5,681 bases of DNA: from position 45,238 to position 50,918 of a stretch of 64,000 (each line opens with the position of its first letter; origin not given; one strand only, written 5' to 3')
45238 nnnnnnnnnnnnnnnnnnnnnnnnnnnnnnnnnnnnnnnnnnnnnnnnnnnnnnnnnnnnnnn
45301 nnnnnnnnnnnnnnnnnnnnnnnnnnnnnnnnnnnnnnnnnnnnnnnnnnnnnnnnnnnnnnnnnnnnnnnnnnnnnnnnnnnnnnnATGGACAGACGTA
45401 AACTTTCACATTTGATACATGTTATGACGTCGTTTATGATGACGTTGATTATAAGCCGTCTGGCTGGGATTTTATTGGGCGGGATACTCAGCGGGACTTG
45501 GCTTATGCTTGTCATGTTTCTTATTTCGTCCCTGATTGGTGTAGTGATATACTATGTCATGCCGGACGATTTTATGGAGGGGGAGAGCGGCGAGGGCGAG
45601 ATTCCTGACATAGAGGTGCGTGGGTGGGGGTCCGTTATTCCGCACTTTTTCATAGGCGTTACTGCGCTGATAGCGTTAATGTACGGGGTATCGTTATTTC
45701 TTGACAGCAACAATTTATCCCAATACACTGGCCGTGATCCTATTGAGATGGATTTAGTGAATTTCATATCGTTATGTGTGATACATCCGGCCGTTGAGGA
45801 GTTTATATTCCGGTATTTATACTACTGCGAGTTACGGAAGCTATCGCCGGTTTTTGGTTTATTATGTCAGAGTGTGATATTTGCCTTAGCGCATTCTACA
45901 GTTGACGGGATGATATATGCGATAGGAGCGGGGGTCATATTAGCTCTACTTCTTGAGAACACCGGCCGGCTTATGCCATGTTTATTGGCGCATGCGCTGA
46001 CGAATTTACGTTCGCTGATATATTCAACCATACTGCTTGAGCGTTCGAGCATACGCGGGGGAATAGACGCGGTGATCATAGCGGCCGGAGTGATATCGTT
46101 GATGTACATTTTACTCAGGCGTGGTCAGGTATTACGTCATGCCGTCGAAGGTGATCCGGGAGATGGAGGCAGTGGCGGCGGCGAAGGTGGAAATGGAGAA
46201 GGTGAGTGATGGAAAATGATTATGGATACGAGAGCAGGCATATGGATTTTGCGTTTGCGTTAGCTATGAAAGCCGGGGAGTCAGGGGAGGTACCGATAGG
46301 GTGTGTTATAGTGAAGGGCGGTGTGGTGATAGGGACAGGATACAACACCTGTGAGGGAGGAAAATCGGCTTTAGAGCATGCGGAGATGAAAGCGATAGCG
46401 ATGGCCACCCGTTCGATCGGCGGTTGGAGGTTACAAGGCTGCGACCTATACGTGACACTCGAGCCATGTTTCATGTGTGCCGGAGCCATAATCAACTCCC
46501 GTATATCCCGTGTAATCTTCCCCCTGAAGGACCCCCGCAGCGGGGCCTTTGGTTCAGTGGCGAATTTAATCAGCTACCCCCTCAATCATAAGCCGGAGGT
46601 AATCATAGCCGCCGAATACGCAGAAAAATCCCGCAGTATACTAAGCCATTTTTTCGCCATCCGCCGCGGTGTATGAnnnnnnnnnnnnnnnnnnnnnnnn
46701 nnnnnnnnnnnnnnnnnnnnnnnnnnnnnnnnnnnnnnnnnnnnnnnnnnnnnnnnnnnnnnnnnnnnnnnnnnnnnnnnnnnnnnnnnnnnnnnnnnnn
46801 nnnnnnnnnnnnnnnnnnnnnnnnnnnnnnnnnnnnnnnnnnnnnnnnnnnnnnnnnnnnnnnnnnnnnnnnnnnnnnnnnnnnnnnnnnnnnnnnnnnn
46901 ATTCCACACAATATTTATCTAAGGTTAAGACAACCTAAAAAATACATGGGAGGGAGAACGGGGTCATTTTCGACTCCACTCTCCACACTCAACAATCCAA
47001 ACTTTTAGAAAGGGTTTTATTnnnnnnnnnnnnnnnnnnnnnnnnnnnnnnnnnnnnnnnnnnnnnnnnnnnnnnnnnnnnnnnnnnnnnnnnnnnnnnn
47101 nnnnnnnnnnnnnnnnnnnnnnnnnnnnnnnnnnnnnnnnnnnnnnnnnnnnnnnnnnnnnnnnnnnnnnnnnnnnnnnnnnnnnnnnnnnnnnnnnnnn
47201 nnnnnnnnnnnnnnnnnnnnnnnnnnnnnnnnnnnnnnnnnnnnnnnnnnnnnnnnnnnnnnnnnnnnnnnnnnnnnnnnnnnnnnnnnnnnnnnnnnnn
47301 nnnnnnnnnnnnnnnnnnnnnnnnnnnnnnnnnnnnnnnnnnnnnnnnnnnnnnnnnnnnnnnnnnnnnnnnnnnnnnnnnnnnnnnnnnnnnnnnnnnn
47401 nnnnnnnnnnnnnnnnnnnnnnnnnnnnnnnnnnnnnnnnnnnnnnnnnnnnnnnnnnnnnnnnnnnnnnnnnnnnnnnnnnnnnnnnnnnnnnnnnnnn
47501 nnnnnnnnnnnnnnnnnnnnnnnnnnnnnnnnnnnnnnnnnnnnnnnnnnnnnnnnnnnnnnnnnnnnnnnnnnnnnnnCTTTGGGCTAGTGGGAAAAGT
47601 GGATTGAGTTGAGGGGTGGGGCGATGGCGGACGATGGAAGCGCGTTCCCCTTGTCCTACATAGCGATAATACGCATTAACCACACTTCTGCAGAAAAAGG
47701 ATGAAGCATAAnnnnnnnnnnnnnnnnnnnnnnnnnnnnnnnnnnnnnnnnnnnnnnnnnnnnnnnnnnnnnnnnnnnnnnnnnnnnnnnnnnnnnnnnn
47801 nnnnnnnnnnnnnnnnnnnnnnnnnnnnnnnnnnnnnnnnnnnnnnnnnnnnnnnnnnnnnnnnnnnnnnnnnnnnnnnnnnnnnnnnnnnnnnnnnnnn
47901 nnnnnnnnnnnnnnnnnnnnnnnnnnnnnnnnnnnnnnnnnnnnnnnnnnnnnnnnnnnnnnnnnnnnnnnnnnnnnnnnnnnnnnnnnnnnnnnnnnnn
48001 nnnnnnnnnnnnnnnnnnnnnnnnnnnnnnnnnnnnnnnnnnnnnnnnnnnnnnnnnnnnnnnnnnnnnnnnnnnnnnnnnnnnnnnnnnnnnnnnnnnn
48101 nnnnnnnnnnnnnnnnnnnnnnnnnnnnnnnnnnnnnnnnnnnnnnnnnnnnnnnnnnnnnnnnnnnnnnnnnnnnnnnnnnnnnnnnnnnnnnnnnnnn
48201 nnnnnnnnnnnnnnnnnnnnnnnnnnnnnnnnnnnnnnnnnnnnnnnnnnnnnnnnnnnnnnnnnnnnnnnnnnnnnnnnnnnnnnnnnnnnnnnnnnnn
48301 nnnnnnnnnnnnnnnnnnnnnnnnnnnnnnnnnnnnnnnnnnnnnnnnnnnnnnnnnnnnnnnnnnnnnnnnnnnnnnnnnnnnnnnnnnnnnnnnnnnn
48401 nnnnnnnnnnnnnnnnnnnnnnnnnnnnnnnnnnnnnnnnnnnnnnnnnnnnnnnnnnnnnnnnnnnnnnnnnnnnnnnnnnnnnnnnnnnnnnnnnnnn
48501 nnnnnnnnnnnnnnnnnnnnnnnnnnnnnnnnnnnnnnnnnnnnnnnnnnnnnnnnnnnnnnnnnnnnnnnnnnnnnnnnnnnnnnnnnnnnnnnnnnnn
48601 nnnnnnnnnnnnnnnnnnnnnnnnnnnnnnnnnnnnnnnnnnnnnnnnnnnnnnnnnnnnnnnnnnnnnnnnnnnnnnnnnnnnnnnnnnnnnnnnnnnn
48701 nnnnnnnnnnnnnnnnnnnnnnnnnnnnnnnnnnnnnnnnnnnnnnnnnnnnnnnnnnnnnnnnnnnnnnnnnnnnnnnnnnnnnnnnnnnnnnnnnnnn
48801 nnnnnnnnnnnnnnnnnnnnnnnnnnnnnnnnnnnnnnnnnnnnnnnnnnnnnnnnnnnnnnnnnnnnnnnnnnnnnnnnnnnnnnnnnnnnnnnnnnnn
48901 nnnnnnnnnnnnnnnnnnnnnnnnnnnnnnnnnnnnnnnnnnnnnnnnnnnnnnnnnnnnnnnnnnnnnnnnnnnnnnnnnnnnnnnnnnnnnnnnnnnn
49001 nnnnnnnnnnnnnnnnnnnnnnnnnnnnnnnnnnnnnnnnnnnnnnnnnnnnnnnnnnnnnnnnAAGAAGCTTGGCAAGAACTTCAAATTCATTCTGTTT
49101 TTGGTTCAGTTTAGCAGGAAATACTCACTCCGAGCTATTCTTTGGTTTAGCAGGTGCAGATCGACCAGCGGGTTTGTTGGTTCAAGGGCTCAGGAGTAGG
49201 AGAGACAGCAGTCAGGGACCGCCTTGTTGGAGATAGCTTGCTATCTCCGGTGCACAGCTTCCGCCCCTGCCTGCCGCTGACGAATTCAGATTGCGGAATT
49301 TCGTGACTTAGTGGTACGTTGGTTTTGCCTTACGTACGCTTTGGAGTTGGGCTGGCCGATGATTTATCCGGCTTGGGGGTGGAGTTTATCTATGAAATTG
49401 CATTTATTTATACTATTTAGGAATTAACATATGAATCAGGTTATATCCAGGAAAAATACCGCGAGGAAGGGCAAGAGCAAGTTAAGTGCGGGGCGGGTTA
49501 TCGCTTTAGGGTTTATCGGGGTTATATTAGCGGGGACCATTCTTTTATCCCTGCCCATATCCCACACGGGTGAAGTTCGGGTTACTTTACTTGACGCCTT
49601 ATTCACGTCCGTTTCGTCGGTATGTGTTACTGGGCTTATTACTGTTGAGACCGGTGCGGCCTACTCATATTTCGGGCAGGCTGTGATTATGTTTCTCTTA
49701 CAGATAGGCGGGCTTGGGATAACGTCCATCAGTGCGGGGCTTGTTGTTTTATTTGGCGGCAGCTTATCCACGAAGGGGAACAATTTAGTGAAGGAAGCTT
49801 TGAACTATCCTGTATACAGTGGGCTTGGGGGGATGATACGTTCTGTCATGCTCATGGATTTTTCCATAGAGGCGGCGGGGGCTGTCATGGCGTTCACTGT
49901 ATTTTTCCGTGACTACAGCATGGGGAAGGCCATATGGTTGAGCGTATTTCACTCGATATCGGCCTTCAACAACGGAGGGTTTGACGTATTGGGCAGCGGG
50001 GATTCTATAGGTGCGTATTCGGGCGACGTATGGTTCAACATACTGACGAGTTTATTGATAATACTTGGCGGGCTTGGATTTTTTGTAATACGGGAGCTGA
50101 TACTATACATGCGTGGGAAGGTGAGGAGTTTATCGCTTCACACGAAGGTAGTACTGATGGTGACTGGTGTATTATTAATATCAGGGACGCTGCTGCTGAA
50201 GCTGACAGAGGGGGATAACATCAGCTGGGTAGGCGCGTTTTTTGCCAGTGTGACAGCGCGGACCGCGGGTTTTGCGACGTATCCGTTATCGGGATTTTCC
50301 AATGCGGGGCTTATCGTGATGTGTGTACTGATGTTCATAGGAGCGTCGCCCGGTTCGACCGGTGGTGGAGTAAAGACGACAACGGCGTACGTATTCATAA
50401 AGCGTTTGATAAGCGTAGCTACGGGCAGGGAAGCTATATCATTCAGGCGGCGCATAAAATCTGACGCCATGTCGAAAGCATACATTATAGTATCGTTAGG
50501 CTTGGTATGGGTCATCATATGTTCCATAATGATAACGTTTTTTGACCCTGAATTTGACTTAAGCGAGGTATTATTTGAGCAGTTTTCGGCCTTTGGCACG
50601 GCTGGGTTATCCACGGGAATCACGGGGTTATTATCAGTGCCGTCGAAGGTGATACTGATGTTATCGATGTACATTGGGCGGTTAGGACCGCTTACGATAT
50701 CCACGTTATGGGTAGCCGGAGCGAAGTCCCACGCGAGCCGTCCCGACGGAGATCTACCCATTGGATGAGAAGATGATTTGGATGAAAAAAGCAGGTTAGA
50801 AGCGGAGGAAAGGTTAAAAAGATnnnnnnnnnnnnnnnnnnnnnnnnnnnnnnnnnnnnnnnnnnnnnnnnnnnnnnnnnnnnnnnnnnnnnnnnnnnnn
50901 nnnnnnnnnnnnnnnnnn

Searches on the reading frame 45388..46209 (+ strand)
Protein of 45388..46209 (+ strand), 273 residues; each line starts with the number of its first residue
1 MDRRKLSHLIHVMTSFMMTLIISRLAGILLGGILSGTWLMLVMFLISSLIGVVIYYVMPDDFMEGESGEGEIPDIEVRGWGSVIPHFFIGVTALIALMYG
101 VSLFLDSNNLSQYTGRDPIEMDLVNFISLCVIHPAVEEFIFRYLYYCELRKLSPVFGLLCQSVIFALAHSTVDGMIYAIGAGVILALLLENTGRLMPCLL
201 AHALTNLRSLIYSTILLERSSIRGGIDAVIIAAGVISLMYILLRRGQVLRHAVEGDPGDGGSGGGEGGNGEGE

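Call 54: search_protein_families(library=pfam, proteins=[window:45388-46209:+], max_evalue=0.00001)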
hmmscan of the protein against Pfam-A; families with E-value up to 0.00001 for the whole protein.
window:45388-46209:+ (273 aa): 1 family
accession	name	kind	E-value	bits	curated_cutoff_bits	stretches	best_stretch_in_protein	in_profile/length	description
PF02517.21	Rce1-like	-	4e-17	62.7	22.4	1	123-207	5-92/93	Type II CAAX prenyl endopeptidase Rce1-like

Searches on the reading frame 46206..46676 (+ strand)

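Call 54: search_protein_families(library=pfam, proteins=[window:46206-46676:+], max_evalue=0.00001)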
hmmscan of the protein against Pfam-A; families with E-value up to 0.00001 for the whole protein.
window:46206-46676:+ (156 aa): 3 families
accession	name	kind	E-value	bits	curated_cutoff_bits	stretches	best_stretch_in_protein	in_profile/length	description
PF14437.12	MafB19-deam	-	7.1e-34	117.2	27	1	12-152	6-140/142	MafB19-like deaminase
PF00383.29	dCMP_cyt_deam_1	-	5.5e-28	97.3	25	1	10-105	5-100/102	Cytidine and deoxycytidylate deaminase zinc-binding region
PF14439.12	Bd3614-deam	-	2.2e-06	28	38.5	1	36-98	16-77/113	Bd3614-like deaminase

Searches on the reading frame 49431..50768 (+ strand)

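Call 55: search_protein_families(library=pfam, proteins=[window:49431-50768:+], max_evalue=0.00001)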
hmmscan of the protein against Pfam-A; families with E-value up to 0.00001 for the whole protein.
window:49431-50768:+ (445 aa): 1 family
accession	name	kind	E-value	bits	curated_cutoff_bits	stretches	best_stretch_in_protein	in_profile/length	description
PF02386.22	TrkH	-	1.2e-52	179.5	27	1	47-427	57-490/502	Cation transport protein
